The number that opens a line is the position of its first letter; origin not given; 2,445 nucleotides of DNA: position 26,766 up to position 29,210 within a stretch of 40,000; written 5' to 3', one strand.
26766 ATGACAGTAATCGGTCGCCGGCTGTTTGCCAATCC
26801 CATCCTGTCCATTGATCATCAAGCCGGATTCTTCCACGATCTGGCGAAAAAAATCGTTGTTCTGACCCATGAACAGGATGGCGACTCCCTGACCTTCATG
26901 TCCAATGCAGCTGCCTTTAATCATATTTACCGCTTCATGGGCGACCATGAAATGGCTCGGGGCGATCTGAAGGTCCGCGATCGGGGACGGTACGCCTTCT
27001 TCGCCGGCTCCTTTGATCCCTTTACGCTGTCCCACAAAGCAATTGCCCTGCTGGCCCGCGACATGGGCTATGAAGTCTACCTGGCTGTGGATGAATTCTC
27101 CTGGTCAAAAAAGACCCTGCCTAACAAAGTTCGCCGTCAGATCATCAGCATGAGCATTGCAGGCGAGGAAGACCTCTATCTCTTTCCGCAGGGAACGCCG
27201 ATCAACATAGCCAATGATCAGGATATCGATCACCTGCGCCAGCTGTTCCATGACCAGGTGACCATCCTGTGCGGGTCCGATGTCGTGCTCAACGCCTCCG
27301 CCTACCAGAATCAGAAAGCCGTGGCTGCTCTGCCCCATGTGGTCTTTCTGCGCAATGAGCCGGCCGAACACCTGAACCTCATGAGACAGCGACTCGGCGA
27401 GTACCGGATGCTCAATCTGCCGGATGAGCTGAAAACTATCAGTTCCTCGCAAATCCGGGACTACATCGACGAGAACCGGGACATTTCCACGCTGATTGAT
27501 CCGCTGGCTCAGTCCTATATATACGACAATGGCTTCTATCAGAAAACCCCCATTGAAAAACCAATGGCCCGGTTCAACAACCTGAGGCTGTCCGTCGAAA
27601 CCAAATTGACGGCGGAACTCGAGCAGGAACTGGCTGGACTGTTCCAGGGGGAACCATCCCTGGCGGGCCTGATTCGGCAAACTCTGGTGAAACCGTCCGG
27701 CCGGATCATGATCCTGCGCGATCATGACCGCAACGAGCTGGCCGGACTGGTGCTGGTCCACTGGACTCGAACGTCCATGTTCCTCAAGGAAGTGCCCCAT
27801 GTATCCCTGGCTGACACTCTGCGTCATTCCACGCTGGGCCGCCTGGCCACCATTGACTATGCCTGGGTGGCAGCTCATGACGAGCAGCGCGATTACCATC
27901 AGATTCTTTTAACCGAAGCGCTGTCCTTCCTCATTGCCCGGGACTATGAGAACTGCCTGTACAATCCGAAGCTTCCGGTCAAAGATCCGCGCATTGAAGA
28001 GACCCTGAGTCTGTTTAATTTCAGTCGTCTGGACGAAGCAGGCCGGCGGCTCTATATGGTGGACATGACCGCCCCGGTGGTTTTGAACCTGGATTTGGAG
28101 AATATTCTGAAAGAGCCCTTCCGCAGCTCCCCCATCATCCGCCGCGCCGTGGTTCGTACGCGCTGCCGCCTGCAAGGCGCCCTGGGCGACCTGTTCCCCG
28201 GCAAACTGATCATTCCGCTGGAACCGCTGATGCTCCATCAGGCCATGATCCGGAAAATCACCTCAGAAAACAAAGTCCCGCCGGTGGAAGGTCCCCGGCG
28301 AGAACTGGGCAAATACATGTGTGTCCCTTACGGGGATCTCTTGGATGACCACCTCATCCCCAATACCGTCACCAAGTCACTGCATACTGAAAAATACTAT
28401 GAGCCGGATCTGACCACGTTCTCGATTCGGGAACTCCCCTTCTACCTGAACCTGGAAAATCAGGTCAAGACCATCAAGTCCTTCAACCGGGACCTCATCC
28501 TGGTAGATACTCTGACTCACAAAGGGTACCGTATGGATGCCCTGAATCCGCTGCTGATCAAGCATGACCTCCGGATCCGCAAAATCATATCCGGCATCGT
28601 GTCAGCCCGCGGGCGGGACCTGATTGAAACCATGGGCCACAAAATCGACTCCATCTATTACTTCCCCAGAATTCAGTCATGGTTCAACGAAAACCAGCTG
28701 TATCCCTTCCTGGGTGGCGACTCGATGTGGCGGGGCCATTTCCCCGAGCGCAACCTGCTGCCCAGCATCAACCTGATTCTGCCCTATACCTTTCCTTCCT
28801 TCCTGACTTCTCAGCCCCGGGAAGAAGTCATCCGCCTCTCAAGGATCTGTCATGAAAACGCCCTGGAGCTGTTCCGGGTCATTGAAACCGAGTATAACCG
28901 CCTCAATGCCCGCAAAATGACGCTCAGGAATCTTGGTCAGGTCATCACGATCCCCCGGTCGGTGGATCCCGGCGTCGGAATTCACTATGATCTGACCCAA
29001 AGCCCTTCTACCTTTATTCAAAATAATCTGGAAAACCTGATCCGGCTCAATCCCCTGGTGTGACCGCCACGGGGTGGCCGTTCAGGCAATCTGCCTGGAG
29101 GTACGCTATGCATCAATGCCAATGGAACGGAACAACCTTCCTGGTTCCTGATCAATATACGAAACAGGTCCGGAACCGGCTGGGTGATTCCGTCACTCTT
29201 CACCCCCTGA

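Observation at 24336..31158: Uncharacterised three-gene nucleotide-handling operon built around a ~1575-aa fusion protein (HD, HEAT-like, NMNAT-like, GNAT-like and PRTase-like regions)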

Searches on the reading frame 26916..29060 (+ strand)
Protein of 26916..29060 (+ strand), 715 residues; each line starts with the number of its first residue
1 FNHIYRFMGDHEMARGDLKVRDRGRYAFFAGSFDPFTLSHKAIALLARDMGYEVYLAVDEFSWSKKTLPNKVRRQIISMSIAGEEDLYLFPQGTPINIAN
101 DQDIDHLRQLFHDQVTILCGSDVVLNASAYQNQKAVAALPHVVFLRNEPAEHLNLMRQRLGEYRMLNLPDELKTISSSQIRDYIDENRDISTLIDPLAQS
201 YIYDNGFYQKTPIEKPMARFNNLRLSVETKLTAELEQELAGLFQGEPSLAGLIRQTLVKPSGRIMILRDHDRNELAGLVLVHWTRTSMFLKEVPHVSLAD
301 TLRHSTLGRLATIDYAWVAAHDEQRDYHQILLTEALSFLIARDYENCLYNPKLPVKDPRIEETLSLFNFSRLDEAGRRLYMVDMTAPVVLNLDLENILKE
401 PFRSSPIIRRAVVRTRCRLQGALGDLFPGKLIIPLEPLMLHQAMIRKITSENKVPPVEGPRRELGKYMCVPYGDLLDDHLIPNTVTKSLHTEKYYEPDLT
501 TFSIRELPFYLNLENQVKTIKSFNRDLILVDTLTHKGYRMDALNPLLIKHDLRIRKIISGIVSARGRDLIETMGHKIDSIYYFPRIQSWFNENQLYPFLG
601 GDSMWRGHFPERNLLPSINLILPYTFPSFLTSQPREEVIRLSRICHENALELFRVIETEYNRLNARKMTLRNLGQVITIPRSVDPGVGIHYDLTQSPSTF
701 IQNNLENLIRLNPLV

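Call 28: predict_structure(alignment_id=A2)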
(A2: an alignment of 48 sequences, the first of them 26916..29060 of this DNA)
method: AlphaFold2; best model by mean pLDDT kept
length: 715 residues; sequences in the alignment: 48
mean_pLDDT: 74.8   pTM: 0.78
mean pLDDT of the five models: 74.8, 72.8, 70.9, 69.3, 65.9
residues with pLDDT >= 90: 165; 70-90: 321; 50-70: 142; < 50: 87
segments of 3 or more residues with pLDDT < 50: 1-19, 60-68, 208-220, 476-480, 601-627, 680-689
pLDDT, mean of each block of 10 residues (from residue 1): 24 43 72 56 79 73 45 60 70 74 86 85 75 85 81 87 80 58 52 59 51 39 86 92 90 94 92 88 91 87 85 90 77 96 94 84 94 83 92 78 85 92 91 88 85 75 75 56 56 59 62 77 84 76 89 91 88 93 86 72 35 32 41 78 86 92 80 66 43 78 76 65
secondary structure, 60 per line:
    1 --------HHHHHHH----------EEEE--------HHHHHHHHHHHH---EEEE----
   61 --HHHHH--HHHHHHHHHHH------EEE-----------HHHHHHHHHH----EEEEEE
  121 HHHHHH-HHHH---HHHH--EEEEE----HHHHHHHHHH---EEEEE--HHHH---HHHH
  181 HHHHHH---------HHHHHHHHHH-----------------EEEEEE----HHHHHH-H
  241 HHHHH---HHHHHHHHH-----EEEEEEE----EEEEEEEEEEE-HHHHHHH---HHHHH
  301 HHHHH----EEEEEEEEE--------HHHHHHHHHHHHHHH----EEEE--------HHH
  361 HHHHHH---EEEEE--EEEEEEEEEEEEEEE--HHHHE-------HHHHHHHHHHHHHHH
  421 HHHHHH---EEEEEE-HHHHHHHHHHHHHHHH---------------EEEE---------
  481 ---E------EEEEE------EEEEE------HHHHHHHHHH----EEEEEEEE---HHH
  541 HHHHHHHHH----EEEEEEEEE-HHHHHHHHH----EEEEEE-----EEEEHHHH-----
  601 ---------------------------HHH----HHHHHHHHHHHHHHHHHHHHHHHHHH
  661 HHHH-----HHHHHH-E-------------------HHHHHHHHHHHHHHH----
elements in order (helices of 4 or more, strands of 3 or more residues): H9-15 E26-29 H38-49 E53-56 H63-67 H70-80 E87-89 H101-110 E115-120 H121-126 H128-131 H135-138 E141-145 H150-159 E163-167 H170-173 H177-186 H196-205 E223-228 H233-238 H240-245 H249-257 E263-269 E274-284 H286-292 H296-305 E310-318 H327-341 E346-349 H358-366 E370-374 E377-391 H394-397 H406-426 E430-435 H437-452 E468-471 E491-495 E502-506 H513-522 E527-534 H538-549 E554-562 H564-572 E577-582 E588-591 H592-595 H635-664 H670-675 H697-711

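Call 34: fold_search(model_id=the predicted structure, library=pdb)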
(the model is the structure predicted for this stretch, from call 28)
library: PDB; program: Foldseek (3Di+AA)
matches with E <= 10: 1321; with E <= 0.001: 22
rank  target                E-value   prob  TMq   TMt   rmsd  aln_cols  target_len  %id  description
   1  2zpa_A                5.7e-06  1.00  0.16  0.17  21.7       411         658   12  Crystal Structure of tRNA(Met) Cytidine Acetyltransferase (released 2009-04-07)
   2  2zpa_B                9.7e-06  1.00  0.16  0.17  23.8       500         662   12  Crystal Structure of tRNA(Met) Cytidine Acetyltransferase (released 2009-04-07)
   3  8aih                  2.6e-05  1.00  0.20  0.65   4.7       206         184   19  Crystal Structure of Enterococcus faecium Nicotinate Nucleotide Adenylyltransferase at 1.9 Angstroms Resolution (released 2023-08-16)
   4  9rpk                  4.4e-05  1.00  0.21  0.56   5.1       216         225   17  Apo structure of Arabidopsis thaliana nicotinate mononucleotide adenylyltransferase (released 2025-11-05)
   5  3mla_B                9.7e-05  1.00  0.20  0.65   4.4       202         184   17  BaNadD in complex with inhibitor 1_02 (released 2010-07-28)
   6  9iw1_B                1.7e-04  1.00  0.21  0.54   5.2       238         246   18  wild type NMN/NaMN adenylyltransferase from Chaetomium thermophilum (released 2025-06-25)
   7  9f5q_B                2.0e-04  1.00  0.16  0.49   4.4       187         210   10  Crystal structure of selenomethionine-labelled kinetoplastid kinetochore protein KKT23 acetyltransferase domain from T (released 2024-08-28)
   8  4ybr_B                2.1e-04  1.00  0.20  0.63   5.0       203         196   18  Structure of Mycobacterium tuberculosis NadD in complex with NADP, P21212 (released 2016-02-03)
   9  9evq_A                2.2e-04  1.00  0.16  0.48   4.3       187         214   10  Crystal structure of the kinetoplastid kinetochore protein KKT23 acetyltransferase domain from Trypanosoma brucei (released 2024-08-28)
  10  9obo_A                3.4e-04  0.97  0.12  0.12  25.7       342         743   10  Crystal structure of Mycobacterium tuberculosis isocitrate lyase 2 fixed in the apo form with disulfide bonds (released 2026-03-18)
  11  6ee1_C                3.8e-04  0.96  0.13  0.13  22.4       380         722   10  Crystal structure of Mycobacterium tuberculosis ICL2 in complex with acetyl-CoA (released 2019-08-14)
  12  9evq_B                5.2e-04  1.00  0.16  0.47   4.4       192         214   10  Crystal structure of the kinetoplastid kinetochore protein KKT23 acetyltransferase domain from Trypanosoma brucei (released 2024-08-28)
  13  6ee1_D                5.8e-04  0.93  0.12  0.12  22.9       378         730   10  Crystal structure of Mycobacterium tuberculosis ICL2 in complex with acetyl-CoA (released 2019-08-14)
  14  4fd6                  6.1e-04  1.00  0.17  0.49   6.2       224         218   11  Crystal structure of native arylalkylamine N-Acetyltransferase 2 from the yellow fever mosquito, Aedes aegypti (released 2012-06-27)
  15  5icv_A                6.1e-04  1.00  0.18  0.62   5.0       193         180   13  Crystal structure of human NatF (hNaa60) bound to a bisubstrate analogue (released 2016-06-22)
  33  1i5e_A                1.7e-03  1.00  0.16  0.44   8.5       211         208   19  CRYSTAL STRUCTURE OF BACILLUS CALDOLYTICUS URACIL PHOSPHORIBOSYLTRANSFERASE WITH BOUND UMP (released 2002-06-05)
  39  1o5o_A                1.8e-03  1.00  0.15  0.44   9.1       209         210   12  Crystal structure of Uracil phosphoribosyltransferase (TM0721) from Thermotoga maritima at 2.30 A resolution (released 2003-10-14)
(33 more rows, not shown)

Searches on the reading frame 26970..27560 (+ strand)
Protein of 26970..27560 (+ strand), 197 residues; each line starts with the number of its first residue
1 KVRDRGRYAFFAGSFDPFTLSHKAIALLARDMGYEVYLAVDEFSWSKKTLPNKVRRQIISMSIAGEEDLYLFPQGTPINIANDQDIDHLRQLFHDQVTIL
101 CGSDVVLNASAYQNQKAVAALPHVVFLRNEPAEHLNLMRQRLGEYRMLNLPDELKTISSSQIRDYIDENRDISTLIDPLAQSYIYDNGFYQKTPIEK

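Call 66: search_solved_structures(query=window:26970-27560:+, max_evalue=1, show_alignments=3)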
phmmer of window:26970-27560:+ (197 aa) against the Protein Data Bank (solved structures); distinct sequences matched with E-value up to 1: 4.
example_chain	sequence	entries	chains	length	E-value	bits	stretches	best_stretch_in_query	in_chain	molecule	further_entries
3h05_A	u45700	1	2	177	0.0045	20.1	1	146-193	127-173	uncharacterized protein VPA0413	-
1o6b_A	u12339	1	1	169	0.67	13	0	9-50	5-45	Phosphopantetheine adenylyltransferase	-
7rr5_R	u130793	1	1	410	0.68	13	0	53-99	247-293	Ribosome-interacting GTPase 1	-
4a9a_A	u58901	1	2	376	0.76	12.8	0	53-99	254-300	RIBOSOME-INTERACTING GTPASE 1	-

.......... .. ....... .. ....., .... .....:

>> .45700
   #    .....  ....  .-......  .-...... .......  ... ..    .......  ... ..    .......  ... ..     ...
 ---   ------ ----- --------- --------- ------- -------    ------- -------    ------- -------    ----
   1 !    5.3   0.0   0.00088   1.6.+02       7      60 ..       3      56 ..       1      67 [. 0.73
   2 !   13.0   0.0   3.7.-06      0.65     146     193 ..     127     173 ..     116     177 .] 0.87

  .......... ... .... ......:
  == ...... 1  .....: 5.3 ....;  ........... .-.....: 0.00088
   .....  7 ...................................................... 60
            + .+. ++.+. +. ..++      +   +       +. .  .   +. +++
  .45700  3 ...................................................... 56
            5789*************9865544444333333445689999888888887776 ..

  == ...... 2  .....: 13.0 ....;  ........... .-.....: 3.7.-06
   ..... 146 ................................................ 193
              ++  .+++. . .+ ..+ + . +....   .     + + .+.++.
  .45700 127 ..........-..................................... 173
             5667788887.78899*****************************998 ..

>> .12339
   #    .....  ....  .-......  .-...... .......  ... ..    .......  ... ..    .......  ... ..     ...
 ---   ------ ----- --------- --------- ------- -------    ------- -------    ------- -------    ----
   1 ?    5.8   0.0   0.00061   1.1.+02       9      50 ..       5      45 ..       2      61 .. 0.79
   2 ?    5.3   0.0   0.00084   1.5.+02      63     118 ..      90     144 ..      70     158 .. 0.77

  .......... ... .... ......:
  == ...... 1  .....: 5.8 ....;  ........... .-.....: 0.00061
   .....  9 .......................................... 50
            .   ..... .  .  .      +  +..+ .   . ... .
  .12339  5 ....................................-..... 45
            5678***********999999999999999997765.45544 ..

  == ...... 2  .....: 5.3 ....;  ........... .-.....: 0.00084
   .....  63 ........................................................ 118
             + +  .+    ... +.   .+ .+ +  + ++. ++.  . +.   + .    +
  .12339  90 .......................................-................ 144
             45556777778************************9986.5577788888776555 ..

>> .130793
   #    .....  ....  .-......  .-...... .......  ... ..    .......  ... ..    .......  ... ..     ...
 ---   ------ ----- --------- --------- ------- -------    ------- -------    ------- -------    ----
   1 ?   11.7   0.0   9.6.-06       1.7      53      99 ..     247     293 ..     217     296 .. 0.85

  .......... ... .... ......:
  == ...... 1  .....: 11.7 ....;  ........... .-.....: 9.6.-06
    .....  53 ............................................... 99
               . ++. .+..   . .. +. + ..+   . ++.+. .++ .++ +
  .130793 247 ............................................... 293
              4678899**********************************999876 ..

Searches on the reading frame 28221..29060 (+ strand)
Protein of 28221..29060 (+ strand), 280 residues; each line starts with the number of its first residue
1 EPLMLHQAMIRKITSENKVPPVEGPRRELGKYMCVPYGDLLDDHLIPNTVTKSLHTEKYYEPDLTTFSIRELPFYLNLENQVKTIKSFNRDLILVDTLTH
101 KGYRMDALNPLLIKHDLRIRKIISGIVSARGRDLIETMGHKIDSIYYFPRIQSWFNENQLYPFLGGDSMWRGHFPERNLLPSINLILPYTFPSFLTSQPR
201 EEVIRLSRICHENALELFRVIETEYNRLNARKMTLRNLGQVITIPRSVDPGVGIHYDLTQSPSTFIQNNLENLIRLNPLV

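Call 40: search_solved_structures(query=A4, max_evalue=10, show_alignments=3)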
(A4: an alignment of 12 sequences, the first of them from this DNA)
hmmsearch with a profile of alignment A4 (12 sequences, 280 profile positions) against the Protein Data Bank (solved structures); distinct sequences matched with E-value up to 10: 1.
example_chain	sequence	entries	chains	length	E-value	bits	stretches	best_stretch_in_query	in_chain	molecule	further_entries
3mcx_A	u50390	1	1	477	0.3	13.6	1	173-264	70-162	SusD superfamily protein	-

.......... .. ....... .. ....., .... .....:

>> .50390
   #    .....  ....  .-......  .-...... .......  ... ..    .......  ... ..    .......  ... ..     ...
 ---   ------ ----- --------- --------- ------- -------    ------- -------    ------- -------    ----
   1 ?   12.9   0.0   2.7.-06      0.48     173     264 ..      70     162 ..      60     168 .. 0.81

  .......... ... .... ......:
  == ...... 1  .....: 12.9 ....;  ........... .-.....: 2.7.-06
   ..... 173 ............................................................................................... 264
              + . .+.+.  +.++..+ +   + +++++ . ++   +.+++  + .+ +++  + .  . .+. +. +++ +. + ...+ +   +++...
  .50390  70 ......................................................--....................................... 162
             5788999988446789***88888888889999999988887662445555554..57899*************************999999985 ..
